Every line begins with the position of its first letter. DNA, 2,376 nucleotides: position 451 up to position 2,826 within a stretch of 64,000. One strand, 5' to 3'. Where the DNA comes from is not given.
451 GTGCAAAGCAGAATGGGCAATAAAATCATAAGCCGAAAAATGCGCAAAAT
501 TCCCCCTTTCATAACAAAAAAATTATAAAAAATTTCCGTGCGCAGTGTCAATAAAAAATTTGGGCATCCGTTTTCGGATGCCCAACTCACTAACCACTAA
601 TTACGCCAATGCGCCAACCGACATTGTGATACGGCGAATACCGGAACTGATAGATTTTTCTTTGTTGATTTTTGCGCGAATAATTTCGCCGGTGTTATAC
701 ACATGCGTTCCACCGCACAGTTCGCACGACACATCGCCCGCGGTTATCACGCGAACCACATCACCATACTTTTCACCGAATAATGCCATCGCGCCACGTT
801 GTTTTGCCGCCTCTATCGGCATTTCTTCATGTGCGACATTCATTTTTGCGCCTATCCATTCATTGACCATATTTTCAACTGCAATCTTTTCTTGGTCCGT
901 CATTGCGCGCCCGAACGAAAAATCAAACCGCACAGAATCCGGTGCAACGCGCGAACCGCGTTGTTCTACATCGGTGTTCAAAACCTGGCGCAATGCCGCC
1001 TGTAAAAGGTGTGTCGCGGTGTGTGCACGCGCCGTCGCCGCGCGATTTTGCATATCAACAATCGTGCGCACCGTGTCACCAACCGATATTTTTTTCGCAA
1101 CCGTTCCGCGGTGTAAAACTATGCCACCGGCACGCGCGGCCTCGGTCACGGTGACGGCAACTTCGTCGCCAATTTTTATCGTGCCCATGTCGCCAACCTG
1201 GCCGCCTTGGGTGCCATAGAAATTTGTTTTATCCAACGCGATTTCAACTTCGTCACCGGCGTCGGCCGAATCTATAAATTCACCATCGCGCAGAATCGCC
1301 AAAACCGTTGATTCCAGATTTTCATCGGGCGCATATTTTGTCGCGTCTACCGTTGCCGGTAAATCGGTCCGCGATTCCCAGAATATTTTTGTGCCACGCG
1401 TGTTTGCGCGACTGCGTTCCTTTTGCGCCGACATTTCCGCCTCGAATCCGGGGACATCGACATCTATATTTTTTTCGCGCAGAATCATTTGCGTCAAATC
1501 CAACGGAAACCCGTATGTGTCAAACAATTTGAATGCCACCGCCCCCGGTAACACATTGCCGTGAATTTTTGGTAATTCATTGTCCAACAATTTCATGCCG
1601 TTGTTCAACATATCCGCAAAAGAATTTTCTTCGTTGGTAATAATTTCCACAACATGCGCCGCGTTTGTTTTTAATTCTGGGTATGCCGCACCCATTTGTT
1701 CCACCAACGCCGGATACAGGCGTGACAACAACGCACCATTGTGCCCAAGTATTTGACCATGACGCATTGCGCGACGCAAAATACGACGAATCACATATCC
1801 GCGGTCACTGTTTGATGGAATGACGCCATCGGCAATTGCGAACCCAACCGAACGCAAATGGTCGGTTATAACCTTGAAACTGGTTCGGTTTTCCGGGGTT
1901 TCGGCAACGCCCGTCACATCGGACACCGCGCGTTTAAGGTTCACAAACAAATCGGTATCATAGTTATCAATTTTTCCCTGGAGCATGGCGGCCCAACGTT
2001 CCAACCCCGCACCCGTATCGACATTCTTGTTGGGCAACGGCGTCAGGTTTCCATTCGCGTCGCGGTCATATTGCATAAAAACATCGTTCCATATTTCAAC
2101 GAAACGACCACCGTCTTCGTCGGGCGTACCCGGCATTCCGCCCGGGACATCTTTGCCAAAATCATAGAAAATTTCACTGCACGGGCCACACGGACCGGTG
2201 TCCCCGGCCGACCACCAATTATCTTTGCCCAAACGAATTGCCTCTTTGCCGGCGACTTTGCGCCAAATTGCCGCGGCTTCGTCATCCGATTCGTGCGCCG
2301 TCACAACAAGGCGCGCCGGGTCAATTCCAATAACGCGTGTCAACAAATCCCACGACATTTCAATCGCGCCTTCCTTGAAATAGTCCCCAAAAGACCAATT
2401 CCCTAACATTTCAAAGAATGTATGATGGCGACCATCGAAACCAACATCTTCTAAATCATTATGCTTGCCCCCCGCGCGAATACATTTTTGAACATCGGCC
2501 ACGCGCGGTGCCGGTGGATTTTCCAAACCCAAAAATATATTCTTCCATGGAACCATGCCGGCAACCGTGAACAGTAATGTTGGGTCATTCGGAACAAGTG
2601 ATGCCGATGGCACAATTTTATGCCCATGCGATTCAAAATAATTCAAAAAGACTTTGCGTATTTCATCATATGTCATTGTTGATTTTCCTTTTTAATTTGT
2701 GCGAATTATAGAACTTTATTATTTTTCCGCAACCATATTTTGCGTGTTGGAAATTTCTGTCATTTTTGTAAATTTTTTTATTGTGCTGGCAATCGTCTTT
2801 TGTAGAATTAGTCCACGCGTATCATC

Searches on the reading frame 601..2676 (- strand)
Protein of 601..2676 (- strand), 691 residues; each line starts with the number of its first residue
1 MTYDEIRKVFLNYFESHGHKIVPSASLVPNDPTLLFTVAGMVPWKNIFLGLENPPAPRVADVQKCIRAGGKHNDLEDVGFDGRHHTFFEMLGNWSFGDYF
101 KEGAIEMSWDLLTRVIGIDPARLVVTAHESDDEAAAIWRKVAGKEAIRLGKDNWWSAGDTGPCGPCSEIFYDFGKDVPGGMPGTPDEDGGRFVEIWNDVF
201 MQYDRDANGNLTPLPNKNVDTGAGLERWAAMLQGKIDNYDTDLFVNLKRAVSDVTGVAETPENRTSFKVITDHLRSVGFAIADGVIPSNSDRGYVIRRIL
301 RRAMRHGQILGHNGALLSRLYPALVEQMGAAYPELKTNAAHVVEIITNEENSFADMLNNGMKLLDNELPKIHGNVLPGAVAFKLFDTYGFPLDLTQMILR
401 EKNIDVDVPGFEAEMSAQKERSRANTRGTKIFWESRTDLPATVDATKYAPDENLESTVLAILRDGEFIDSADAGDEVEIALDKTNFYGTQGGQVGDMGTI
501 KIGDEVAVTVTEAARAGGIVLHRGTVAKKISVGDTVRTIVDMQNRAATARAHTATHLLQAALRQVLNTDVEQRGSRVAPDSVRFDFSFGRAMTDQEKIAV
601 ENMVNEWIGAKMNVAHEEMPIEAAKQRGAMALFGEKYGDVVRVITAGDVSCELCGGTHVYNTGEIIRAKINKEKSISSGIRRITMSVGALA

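Call 5: search_protein_families(library=pfam, proteins=[window:601-2676:-])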
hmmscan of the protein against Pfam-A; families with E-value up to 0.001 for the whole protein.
window:601-2676:- (691 aa): 2 families
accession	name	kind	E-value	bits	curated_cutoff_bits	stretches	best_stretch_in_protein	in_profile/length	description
PF01411.24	tRNA-synt_2c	-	7.6e-195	649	30.3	1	5-542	1-550/552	tRNA synthetases class II (A)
PF07973.19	tRNA_SAD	-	8.1e-14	51.8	24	1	641-683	1-43/44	Threonyl and Alanyl tRNA synthetase second additional domain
